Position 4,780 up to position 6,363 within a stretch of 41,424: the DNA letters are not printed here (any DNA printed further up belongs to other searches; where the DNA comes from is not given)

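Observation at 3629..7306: Riboswitch-gated pseudopilin set with no visible pilus machinery, followed by a repeat-rich surface protein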

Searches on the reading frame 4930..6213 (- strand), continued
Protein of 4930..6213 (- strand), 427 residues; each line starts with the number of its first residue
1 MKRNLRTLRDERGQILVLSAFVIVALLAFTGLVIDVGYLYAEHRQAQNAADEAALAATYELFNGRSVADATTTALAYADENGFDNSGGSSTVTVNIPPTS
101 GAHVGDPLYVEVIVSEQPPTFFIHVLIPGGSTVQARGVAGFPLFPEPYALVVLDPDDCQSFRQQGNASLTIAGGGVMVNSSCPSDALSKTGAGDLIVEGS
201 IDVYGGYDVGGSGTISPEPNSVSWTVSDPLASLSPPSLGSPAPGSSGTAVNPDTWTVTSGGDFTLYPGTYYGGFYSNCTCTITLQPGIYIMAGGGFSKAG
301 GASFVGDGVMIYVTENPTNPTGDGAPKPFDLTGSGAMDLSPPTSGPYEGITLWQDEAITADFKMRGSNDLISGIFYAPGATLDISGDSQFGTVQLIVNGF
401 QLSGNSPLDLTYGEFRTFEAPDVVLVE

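Call 32: find_related_loci(query=A2, collection=genome_contigs, flank=10000)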
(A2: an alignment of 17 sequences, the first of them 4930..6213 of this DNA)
Query A2 (427 aa) in genome_contigs; peptide patterns used: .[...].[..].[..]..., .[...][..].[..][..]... (x = any residue, [..] = any of these).
152 stretches matched a pattern; 76 encode a relative of the query (tblastn E <= 1e-3); 76 distinct loci.
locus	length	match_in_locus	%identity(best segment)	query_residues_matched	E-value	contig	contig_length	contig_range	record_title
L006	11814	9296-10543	59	8-427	2e-148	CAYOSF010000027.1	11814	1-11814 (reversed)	MAG TPA_asm: uncultured Dehalococcoidia bacterium isolate SRP323688_co1_41 genome assembly, contig: NODE_8282_length_118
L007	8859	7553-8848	48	1-427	1e-114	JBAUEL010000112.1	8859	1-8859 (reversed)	MAG: Dehalococcoidia bacterium isolate MFD13097_ilm_asm_bin20 k127_114252, whole genome shotgun sequence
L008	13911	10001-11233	41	5-419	3e-80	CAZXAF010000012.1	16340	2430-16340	MAG TPA_asm: uncultured Dehalococcoidia bacterium isolate SRP214966_co4_321 genome assembly, contig: NODE_3193_length_16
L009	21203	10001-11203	40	4-412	3e-72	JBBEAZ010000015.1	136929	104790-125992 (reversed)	MAG: Dehalococcoidia bacterium isolate LejiaF_64_43 Lejia_F_181_length_136929_cov_26, whole genome shotgun sequence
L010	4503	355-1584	40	9-412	3e-65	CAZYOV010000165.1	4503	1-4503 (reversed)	MAG TPA_asm: uncultured Dehalococcoidia bacterium isolate binchicken_co85_35 genome assembly, contig: NODE_6986_length_4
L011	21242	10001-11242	40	3-421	7e-64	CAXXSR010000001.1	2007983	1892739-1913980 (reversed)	MAG: Dehalococcoidia bacterium isolate e3f0780b-4b09-4c69-8f5a-dbfb53346339 genome assembly, contig: contig_1, whole gen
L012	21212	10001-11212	37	8-424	8e-63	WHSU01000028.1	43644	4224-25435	MAG: Dehalococcoidia bacterium isolate Dino_bin15 k141_583367_length_43644_cov_19.3414, whole genome shotgun sequence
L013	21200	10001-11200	38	11-418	2e-66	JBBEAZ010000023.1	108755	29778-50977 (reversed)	MAG: Dehalococcoidia bacterium isolate LejiaF_64_43 Lejia_F_297_length_108755_cov_25, whole genome shotgun sequence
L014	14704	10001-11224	35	5-406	5e-44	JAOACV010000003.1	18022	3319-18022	MAG: Verrucomicrobiia bacterium isolate SKW217 NODE_3_length_18022_cov_2.085205, whole genome shotgun sequence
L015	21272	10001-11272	33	5-427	7e-43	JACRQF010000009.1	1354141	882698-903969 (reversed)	MAG: Verrucomicrobia bacterium isolate NC_groundwater_2006_Pr3_S-0.65um_64_6 SR2-18-Sp65_coassembly_scaffold_39107, whol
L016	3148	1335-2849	31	1-427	1e-40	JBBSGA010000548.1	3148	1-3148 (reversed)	MAG: Chloroflexales bacterium isolate LS2_sbin.21 LS2_sbin.21_K_250286_L_3148_cov_9.9820, whole genome shotgun sequence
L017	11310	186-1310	32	1-389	5e-39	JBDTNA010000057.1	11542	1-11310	MAG: Gemmatimonadales bacterium isolate cluster3_bin.139 NODE_24564_length_11542_cov_5.279533, whole genome shotgun sequ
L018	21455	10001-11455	31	6-412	2e-37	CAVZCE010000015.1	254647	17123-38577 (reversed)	MAG: uncultured Chloroflexia bacterium isolate MFD01721.bin.1.54 genome assembly, contig: contig_8723, whole genome shot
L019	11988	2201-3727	32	5-427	1e-37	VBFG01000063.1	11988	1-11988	MAG: Chloroflexi bacterium isolate CF_46 14_1009_16_30cm_scaffold_10298, whole genome shotgun sequence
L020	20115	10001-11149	31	9-395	9e-37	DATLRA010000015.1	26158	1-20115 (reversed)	MAG TPA_asm: Candidatus Binataceae bacterium isolate SMAG_U13892 k141_1052856, whole genome shotgun sequence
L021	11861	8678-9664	34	6-357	5e-36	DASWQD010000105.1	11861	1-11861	MAG TPA_asm: Gemmatimonadaceae bacterium isolate SMAG_U3485 k141_135418, whole genome shotgun sequence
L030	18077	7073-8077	31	6-357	4e-29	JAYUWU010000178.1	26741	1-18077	MAG: Gemmatimonadaceae bacterium isolate GL127_UP_metabinner_5 GL127_UP_metabinner_5_177, whole genome shotgun sequence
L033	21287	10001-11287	29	8-359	2e-24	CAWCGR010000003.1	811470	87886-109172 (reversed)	MAG: uncultured Thermoleophilia bacterium isolate MFD01275.bin.2.145 genome assembly, contig: contig_8558, whole genome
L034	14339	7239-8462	38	9-412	1e-65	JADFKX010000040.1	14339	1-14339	MAG: Chloroflexota bacterium isolate B4T1B11 B4T1B11_NODE661, whole genome shotgun sequence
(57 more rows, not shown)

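Call 39: predict_structure(alignment_id=A1)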
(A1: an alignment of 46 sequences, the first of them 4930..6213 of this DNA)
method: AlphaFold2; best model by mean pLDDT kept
length: 427 residues; sequences in the alignment: 46
mean_pLDDT: 90.8   pTM: 0.76
mean pLDDT of the five models: 90.8, 90.8, 89.8, 89.4, 89.0
residues with pLDDT >= 90: 305; 70-90: 95; 50-70: 27; < 50: 0
segments of 3 or more residues with pLDDT < 50: none
pLDDT, mean of each block of 10 residues (from residue 1): 59 81 89 86 90 94 93 93 79 93 90 87 65 88 76 96 95 95 96 95 95 94 89 95 96 94 96 96 98 96 96 97 97 93 96 98 91 97 91 96 93 83 83
secondary structure, 60 per line:
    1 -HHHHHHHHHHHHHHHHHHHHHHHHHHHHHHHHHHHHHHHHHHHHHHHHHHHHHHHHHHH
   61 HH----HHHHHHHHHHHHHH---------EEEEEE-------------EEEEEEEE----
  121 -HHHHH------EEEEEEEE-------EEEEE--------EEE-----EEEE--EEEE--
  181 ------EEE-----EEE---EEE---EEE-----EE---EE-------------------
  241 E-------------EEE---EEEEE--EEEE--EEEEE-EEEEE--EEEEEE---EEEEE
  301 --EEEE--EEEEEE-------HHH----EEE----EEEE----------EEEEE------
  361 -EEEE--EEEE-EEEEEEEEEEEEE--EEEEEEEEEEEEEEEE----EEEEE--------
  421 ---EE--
elements in order: H2-62 H67-80 E90-95 E109-116 H122-126 E133-140 E148-152 E161-163 E169-172 E175-178 E187-189 E195-197 E201-203 E207-209 E255-257 E261-265 E268-271 E274-278 E280-284 E287-292 E296-300 E303-306 E309-314 E329-331 E336-339 E350-354 E362-365 E368-371 E373-385 E388-403 E408-412

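Call 42: fold_search(model_id=the predicted structure, library=pdb)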
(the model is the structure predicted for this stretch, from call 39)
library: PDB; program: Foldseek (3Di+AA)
matches with E <= 10: 140; with E <= 0.001: 1
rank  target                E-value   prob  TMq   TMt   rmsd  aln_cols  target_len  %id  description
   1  6qvi_C                3.9e-04  0.80  0.18  0.16  15.2       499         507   11  Crystal structure of competence-associated pilin ComZ from Thermus thermophilus (released 2019-05-29)
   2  5uyt_B                1.5e-03  0.41  0.12  0.13  20.4       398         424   10  Crystal structure of ice binding protein from an Antarctic bacterium Flavobacteriaceae (released 2017-10-25)
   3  4nuh                  4.9e-02  0.82  0.24  0.40   9.2       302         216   10  Crystal structure of mLeIBP, a capping head region swapped mutant of ice-binding protein (released 2014-04-16)
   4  1wmr_A                5.2e-02  0.13  0.16  0.14  25.9       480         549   11  Crystal Structure of Isopullulanase from Aspergillus niger ATCC 9642 (released 2005-07-19)
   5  9lhn_B                7.6e-02  0.51  0.21  0.34  10.8       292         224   13  Crystal structure of Ice binding protein from Candidatus Cryosericum odellii SMC5 (released 2025-09-03)
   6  6bg8_A                8.3e-02  0.57  0.24  0.38  11.1       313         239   13  Shewanella frigidimarina ice-binding protein_1 DUF3494 Domain (released 2018-03-07)
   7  6a8k                  8.7e-02  0.38  0.20  0.30  11.2       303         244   14  Crystal structure of Ice-binding Protein from a Sea-Ice Microalga (released 2018-11-07)
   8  9lhs                  1.3e-01  0.41  0.21  0.34  11.0       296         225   10  Crystal structure of an ice-binding protein from Candidatus Cryosericum odellii (released 2025-09-03)
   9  6eio                  1.3e-01  0.28  0.18  0.30  12.6       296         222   14  Crystal structure of an ice binding protein from an Antarctic Biological Consortium (released 2018-03-28)
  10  9lhn_A                1.5e-01  0.35  0.21  0.34  11.1       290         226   13  Crystal structure of Ice binding protein from Candidatus Cryosericum odellii SMC5 (released 2025-09-03)
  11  4dn7_A                1.9e-01  0.06  0.11  0.11  21.6       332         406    9  CRYSTAL STRUCTURE OF putative ABC transporter, ATP-binding protein from Methanosarcina mazei Go1 (released 2012-02-22)
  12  8x0z                  2.0e-01  0.38  0.20  0.34  10.8       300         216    9  Crystal structure of A101C/A120C mutant of FfIBP (released 2024-11-13)
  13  9fyr_A                2.1e-01  0.13  0.10  0.08  10.9       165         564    6  Cryo-EM structure of native SV2A in complex with TeNT-Hc, Pro-Macrobody 5 and Levetiracetam (released 2025-05-21)
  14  3uyu_A                2.3e-01  0.33  0.21  0.34  10.1       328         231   11  Structural basis for the antifreeze activity of an ice-binding protein (LeIBP) from Arctic yeast (released 2012-02-15)
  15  6n2b_A                2.3e-01  0.20  0.15  0.18  20.8       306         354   10  The Crystal Structure of Caldicellulosiruptor kristjanssonii Tapirin C-terminal domain (released 2018-12-19)
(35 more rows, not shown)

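Call 50: search_protein_families(library=pfam, proteins=[L021:1447-2364:+, L021:2361-3599:+, L021:3609-4820:+, L021:4810-6264:+, L021:6261-7214:+, L021:7211-8128:+, L021:8128-8595:+, L021:8600-9892:+, L021:9905-10327:+, L021:10364-11773:+], max_evalue=0.001)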
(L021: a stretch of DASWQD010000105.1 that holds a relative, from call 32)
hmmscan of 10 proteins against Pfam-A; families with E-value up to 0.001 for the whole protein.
L021:1447-2364:+ (305 aa): 2 families
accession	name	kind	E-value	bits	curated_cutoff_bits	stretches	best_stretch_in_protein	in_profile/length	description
PF16976.10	RcpC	-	3.6e-29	101.4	28.8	1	119-222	3-114/114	Flp pilus assembly protein RcpC/CpaB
PF08666.17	SAF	-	1.3e-10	42.1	21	1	50-110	2-62/63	SAF domain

L021:2361-3599:+ (412 aa): 2 families
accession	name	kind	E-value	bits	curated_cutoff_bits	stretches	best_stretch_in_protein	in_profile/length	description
PF00263.26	Secretin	-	1.6e-40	138.9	27.5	1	206-371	3-169/169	Bacterial type II and III secretion system protein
PF13629.12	T2SS-T3SS_pil_N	-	1.1e-14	54.4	23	1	56-122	4-71/72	Pilus formation protein N terminal region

L021:3609-4820:+ (403 aa): 4 families
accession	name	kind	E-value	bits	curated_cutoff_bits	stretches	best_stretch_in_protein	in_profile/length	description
PF13614.12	AAA_31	-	1e-08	35.8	27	1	132-169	3-38/177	AAA domain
PF10609.15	ParA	-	2.1e-08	34.3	27.1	1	132-184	5-55/246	NUBPL iron-transfer P-loop NTPase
PF00072.30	Response_reg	-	1.6e-07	31.9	30.2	1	16-114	12-109/111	Response regulator receiver domain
PF01656.29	CbiA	-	2.9e-07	30.9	25.4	1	133-342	1-120/125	CobQ/CobB/MinD/ParA nucleotide binding domain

L021:4810-6264:+ (484 aa): 4 families
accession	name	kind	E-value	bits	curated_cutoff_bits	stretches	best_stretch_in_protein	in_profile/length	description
PF00437.27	T2SSE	-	7.6e-64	216.1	24.9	1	130-415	3-287/370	Type II/IV secretion system protein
PF00005.33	ABC_tran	-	0.00036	21.6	25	1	259-294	13-48/137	ABC transporter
PF13521.12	AAA_28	-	0.00039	21.1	27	1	260-302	2-40/164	AAA domain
PF13555.12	AAA_29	-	0.00094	19.3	27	0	259-285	24-50/61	P-loop containing region of AAA domain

L021:6261-7214:+ (317 aa): 1 family
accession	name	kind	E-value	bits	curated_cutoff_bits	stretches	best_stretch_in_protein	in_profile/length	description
PF00482.28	T2SSF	-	5e-18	65.7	25.2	1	149-273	2-123/125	Type II secretion system (T2SS), protein F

L021:7211-8128:+ (305 aa): 1 family
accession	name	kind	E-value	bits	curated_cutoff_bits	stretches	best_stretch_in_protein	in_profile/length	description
PF00482.28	T2SSF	-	4.6e-20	72.3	25.2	1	164-292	2-124/125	Type II secretion system (T2SS), protein F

L021:8128-8595:+ (155 aa): 1 family
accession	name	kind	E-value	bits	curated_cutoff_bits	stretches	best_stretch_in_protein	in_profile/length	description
PF07811.17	TadE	-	2.9e-13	50.2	22.9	1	21-62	1-42/43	TadE-like protein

L021:8600-9892:+ (430 aa): 1 family
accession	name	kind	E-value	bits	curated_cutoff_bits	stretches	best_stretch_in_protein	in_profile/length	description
PF13400.11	Tad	-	1e-05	26.2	22.3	1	35-81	1-46/47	Putative Flp pilus-assembly TadE/G-like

L021:9905-10327:+ (140 aa): 1 family
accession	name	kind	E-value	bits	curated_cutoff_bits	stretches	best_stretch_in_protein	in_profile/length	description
PF07811.17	TadE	-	2.1e-14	53.8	22.9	1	18-59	3-43/43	TadE-like protein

L021:10364-11773:+ (469 aa): 2 families
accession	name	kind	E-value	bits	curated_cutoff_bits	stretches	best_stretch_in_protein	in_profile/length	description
PF00581.25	Rhodanese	-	2.6e-28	98.9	22.2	2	379-457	11-101/102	Rhodanese-like domain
PF00753.33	Lactamase_B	-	1.4e-09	38.6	22.7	1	13-195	6-196/196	Metallo-beta-lactamase superfamily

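Call 51: search_protein_families(library=pfam, proteins=[L012:11322-12581:+, L012:12578-13543:+, L012:9390-9881:+, L013:8791-9789:+, L013:11241-12512:+, L034:8635-11034:+, L034:11066-12238:+, L008:8455-9768:+, L011:9561-9902:+, L011:11569-12255:+], max_evalue=0.001)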
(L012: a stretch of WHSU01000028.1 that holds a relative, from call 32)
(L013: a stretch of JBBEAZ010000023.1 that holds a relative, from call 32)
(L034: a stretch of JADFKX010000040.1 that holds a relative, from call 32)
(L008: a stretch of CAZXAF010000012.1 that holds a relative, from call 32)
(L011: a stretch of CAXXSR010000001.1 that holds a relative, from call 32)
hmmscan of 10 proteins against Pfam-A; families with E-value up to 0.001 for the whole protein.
L012:11322-12581:+ (419 aa): 1 family
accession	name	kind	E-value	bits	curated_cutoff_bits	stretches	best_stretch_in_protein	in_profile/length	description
PF00291.31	PALP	-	4.1e-77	259.9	35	1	102-407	1-295/295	Pyridoxal-phosphate dependent enzyme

L012:12578-13543:+ (321 aa): 1 family
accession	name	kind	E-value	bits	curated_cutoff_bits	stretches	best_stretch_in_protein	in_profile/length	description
PF10094.14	DUF2332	-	3e-96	323.2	25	1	14-312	2-294/334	Uncharacterized protein conserved in bacteria (DUF2332)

L012:9390-9881:+ (163 aa): 0 families

L013:8791-9789:+ (332 aa): 3 families
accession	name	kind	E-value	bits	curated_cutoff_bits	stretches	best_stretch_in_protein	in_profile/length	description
PF12706.13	Lactamase_B_2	-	1.2e-09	38.5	27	1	55-155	3-116/200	Beta-lactamase superfamily domain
PF13483.12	Lactamase_B_3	-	4.1e-05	24.1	24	1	38-104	2-58/160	Beta-lactamase superfamily domain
PF00753.33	Lactamase_B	-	6e-05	23.5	22.7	1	80-132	44-96/196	Metallo-beta-lactamase superfamily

L013:11241-12512:+ (423 aa): 1 family
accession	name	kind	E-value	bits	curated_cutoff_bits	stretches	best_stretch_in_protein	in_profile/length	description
PF00180.25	Iso_dh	-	1.2e-63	216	27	1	62-371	2-320/348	Isocitrate/isopropylmalate dehydrogenase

L034:8635-11034:+ (799 aa): 9 families
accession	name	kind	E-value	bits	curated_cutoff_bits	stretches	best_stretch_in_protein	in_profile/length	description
PF00580.27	UvrD-helicase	-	1.7e-85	287.5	23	1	13-276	1-270/271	UvrD/REP helicase N-terminal domain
PF13361.12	UvrD_C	-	2.5e-75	254.5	25.6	1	283-663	2-348/350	UvrD-like helicase C-terminal domain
PF13245.12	AAA_19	-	1.1e-24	87.5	25.1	1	17-260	1-132/134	AAA domain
PF21196.3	PcrA_UvrD_tudor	-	3.8e-13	49.5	23.9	1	740-787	2-48/48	PcrA/UvrD tudor domain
PF13538.12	UvrD_C_2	-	6.6e-11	42.3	27.4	1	600-661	2-52/52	UvrD-like helicase C-terminal domain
PF13087.12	AAA_12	-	7.9e-07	29.3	27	1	543-661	81-191/195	AAA domain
PF01443.25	Viral_helicase1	-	1.2e-06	28.9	21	0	598-661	175-227/228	Viral superfamily 1 RNA helicase core domain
PF13604.12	AAA_30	-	3e-05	24.3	27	0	13-76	2-65/191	AAA domain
PF13086.12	AAA_11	-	4.1e-05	23.9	27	1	13-89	2-82/257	AAA domain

L034:11066-12238:+ (390 aa): 1 family
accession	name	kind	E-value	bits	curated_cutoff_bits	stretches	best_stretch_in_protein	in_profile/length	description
PF00144.29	Beta-lactamase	-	4.5e-79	266.4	27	1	22-372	4-315/329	Beta-lactamase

L008:8455-9768:+ (437 aa): 2 families
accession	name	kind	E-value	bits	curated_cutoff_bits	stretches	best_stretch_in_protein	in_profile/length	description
PF07690.21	MFS_1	-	1.1e-38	133.5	33.4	2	14-254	3-216/347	Major Facilitator Superfamily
PF11700.14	ATG22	-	1.2e-05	24.7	24.1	0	369-421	425-477/482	Vacuole effluxer Atg22 like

L011:9561-9902:+ (113 aa): 0 families

L011:11569-12255:+ (228 aa): 2 families
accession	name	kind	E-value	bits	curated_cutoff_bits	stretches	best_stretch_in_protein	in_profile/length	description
PF01227.27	GTP_cyclohydroI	-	5.4e-73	244.7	27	1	46-221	3-178/179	GTP cyclohydrolase I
PF14489.11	QueF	-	3.5e-05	24.4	27.3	1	124-178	5-59/81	QueF-like protein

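Call 53: find_encoding_contigs(protein=P0002, flank=10000, max_places=2)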
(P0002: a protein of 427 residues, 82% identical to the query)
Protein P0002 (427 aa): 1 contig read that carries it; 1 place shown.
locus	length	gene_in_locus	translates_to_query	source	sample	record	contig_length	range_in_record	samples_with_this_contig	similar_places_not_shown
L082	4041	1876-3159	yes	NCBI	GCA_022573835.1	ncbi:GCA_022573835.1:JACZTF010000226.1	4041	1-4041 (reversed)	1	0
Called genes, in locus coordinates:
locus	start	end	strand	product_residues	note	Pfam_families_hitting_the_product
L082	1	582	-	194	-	PF22811:Zn_ribbon_NrdR, PF03477:ATP-cone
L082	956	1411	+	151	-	PF07811:TadE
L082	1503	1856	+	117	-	-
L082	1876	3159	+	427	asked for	PF13400:Tad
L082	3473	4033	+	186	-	-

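Call 54: find_encoding_contigs(protein=P0007, flank=10000, max_places=2)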
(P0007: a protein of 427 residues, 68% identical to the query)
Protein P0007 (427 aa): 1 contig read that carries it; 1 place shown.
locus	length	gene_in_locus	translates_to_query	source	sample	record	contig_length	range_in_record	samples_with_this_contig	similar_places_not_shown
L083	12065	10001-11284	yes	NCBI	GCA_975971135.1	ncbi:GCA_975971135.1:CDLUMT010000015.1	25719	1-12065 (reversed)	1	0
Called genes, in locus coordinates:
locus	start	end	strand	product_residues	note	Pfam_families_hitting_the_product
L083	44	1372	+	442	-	-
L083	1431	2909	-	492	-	-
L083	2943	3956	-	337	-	PF01699:Na_Ca_ex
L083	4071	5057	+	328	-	PF06500:FrsA-like (weak), PF05448:AXE1 (faint), PF02129:Peptidase_S15, PF00561:Abhydrolase_1 (faint), PF12146:Hydrolase_4, PF00326:Peptidase_S9 (weak)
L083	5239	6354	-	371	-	PF08240:ADH_N, PF16912:Glu_dehyd_C (weak), PF00107:ADH_zinc_N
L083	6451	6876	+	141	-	-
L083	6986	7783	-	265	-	PF00378:ECH_1, PF16113:ECH_2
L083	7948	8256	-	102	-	-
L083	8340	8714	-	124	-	PF13451:zf_Tbcl, PF23477:zf_Tbcl_2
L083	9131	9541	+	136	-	PF07811:TadE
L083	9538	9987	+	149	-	PF07811:TadE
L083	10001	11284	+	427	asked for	PF13400:Tad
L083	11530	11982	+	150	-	PF07811:TadE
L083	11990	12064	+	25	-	?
